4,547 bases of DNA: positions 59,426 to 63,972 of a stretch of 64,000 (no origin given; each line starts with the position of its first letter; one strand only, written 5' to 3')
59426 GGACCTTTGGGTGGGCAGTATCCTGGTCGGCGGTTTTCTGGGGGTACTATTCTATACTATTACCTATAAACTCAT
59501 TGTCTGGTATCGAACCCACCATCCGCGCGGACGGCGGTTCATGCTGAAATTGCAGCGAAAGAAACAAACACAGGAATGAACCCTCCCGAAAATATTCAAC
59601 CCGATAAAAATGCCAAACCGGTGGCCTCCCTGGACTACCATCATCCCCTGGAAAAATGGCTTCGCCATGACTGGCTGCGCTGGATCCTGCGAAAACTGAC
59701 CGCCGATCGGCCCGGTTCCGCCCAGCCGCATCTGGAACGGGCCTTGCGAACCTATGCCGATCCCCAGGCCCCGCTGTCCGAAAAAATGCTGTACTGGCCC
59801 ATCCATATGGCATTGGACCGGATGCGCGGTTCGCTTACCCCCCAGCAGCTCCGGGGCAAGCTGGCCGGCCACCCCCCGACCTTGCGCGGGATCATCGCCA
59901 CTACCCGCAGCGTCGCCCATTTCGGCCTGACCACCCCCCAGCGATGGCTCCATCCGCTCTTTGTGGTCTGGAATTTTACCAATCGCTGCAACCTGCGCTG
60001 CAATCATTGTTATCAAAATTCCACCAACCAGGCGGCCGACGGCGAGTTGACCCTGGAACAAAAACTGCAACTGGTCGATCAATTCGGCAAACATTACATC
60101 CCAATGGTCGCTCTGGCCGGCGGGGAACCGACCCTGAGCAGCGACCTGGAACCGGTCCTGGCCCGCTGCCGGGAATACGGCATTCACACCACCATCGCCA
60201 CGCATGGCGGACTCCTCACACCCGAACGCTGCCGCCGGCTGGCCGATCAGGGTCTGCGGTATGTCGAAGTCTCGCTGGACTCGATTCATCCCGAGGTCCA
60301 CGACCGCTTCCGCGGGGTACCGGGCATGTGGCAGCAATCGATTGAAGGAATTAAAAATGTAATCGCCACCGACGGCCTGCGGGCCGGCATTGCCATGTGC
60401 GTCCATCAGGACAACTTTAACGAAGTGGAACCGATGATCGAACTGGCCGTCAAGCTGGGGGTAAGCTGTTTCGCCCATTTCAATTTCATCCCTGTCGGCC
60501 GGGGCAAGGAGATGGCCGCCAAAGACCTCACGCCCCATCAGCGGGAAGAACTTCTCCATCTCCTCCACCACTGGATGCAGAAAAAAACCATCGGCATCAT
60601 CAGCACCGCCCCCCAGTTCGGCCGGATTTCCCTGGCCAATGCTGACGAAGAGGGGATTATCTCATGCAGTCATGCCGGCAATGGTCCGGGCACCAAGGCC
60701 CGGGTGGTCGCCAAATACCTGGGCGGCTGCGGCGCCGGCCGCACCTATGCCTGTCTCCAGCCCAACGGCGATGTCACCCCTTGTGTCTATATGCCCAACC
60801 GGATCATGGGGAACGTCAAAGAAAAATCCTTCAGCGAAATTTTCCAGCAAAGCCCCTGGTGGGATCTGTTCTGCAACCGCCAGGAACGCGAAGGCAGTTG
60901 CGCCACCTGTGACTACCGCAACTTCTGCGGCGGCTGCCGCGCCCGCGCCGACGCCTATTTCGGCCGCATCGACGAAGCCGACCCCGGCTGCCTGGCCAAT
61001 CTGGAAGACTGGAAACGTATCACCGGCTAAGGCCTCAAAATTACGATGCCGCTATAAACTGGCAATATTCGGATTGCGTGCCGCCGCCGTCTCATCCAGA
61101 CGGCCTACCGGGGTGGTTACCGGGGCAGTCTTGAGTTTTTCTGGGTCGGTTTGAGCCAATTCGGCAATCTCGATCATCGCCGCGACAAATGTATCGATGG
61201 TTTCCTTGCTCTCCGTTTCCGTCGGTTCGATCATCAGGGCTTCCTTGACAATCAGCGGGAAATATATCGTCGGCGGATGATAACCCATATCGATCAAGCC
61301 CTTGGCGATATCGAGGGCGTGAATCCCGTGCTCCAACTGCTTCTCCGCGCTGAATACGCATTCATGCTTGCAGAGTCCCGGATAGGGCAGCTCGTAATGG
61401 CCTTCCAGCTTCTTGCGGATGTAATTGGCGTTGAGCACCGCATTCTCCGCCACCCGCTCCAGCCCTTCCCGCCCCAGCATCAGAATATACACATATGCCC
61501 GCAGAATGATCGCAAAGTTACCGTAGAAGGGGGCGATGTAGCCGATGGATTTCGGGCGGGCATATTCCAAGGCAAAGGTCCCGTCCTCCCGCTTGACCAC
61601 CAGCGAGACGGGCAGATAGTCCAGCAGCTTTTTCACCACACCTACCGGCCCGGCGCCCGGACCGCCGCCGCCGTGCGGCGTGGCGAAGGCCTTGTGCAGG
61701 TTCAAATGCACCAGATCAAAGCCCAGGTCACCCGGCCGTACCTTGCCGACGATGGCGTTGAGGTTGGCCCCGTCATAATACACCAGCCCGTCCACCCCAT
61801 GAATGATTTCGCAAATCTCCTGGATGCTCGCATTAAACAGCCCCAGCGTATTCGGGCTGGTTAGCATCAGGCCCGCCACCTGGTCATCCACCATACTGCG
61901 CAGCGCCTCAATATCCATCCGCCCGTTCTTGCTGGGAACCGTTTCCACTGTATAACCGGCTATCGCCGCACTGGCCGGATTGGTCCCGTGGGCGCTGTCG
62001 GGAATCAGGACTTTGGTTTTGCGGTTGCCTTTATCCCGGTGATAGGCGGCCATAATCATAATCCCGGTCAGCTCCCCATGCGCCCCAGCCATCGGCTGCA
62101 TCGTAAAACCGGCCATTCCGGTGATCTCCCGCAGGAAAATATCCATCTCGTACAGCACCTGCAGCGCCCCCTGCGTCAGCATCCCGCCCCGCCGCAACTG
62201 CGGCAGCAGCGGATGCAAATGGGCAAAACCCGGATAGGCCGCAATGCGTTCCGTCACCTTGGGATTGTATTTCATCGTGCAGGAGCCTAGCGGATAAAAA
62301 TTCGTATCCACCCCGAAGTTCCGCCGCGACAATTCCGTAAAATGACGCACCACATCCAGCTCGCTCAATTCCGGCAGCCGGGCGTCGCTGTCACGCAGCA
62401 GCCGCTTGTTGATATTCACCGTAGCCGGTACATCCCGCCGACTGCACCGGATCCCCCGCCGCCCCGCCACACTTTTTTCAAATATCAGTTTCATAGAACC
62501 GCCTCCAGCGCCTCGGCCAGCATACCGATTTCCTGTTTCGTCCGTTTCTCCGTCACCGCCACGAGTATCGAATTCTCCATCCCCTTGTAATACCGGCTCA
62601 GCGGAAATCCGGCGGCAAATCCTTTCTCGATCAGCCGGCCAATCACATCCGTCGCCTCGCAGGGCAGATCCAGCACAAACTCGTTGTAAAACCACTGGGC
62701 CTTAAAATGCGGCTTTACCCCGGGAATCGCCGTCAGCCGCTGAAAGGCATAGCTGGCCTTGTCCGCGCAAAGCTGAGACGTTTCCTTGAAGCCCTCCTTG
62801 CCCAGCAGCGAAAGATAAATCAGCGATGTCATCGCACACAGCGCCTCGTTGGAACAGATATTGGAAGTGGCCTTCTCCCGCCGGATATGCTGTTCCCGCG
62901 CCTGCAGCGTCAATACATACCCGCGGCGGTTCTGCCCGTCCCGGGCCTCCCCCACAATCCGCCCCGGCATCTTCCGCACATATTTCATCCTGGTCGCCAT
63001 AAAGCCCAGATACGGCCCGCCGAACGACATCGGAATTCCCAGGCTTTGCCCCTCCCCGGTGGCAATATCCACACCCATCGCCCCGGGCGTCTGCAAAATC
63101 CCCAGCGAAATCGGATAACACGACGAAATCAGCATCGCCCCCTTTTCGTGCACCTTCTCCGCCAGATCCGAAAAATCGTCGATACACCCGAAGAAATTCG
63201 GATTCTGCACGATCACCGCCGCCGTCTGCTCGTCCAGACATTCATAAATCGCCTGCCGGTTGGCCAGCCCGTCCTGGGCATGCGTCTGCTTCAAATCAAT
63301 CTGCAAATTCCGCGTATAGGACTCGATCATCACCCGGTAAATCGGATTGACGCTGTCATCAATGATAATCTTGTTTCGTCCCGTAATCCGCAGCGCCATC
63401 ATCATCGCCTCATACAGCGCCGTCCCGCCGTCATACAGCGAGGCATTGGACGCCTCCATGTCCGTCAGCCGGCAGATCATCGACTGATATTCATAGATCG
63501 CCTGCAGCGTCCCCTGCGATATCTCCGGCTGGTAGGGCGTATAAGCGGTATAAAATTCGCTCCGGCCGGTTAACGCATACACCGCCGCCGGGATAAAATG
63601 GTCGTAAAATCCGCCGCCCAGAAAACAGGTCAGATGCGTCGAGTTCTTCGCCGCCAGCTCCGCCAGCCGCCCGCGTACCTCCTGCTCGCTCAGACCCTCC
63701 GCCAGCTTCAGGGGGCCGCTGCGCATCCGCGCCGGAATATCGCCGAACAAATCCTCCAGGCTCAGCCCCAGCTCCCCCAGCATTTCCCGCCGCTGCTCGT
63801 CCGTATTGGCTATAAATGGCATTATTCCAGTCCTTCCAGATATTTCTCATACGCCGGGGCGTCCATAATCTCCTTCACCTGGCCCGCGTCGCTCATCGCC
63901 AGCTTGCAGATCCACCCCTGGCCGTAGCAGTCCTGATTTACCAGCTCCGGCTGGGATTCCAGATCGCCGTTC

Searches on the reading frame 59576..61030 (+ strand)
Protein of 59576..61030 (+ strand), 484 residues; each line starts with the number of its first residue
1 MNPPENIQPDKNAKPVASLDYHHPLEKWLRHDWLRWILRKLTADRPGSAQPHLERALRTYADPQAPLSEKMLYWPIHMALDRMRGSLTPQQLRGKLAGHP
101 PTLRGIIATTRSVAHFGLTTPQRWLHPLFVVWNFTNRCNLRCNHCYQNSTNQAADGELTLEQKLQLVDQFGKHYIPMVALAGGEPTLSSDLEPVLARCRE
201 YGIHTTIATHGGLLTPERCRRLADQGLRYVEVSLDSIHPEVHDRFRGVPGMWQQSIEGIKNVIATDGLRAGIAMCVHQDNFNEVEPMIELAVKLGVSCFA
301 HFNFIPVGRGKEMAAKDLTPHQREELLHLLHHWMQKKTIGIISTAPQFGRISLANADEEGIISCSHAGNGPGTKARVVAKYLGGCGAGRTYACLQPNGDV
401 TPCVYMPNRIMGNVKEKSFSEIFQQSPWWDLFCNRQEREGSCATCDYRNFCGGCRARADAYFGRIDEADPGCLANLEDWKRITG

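Call 69: search_protein_families(library=pfam, proteins=[window:59576-61030:+], max_evalue=0.00001)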
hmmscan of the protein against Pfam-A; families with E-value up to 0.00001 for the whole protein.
window:59576-61030:+ (484 aa): 3 families
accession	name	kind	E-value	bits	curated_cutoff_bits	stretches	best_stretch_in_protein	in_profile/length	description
PF04055.27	Radical_SAM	-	3.2e-27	96.1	29.5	1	133-291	2-166/166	Radical SAM superfamily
PF13186.11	SPASM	-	9.1e-10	39.1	21.5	1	385-446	1-67/67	Iron-sulfur cluster-binding domain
PF13353.11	Fer4_12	-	1.3e-07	32.5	22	1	133-235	10-114/137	4Fe-4S single cluster domain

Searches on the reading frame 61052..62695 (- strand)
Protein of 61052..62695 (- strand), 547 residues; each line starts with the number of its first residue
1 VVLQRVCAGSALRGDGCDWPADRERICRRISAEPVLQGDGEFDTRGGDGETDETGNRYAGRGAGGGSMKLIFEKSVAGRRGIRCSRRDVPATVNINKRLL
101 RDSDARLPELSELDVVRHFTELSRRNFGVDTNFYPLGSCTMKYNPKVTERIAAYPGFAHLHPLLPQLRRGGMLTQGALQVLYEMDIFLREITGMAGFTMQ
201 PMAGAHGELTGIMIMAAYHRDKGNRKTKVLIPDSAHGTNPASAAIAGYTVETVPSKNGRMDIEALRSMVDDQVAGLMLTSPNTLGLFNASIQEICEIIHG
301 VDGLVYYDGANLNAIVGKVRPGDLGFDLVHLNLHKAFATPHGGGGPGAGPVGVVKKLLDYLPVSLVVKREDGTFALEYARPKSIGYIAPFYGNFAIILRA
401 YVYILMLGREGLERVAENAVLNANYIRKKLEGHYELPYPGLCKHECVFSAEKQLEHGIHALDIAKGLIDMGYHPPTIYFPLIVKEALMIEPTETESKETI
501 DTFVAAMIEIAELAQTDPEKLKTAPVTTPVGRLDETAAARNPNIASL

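Call 69: search_protein_families(library=pfam, proteins=[window:61052-62695:-], max_evalue=0.00001)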
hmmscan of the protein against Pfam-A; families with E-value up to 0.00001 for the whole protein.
window:61052-62695:- (547 aa): 2 families
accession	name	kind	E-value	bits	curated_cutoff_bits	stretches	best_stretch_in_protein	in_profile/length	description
PF21478.3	GcvP2_C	-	2.6e-27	95.6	27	1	416-513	2-101/122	Glycine dehydrogenase, C-terminal domain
PF02347.22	GDC-P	-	5.9e-10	39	26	1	88-371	30-293/429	Glycine cleavage system P-protein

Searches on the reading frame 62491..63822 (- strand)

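Call 69: search_protein_families(library=pfam, proteins=[window:62491-63822:-], max_evalue=0.00001)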
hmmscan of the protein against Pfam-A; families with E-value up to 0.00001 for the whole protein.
window:62491-63822:- (443 aa): 1 family
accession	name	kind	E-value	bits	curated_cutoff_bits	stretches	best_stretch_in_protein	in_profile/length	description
PF02347.22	GDC-P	-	7.2e-121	404.5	26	1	3-437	3-427/429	Glycine cleavage system P-protein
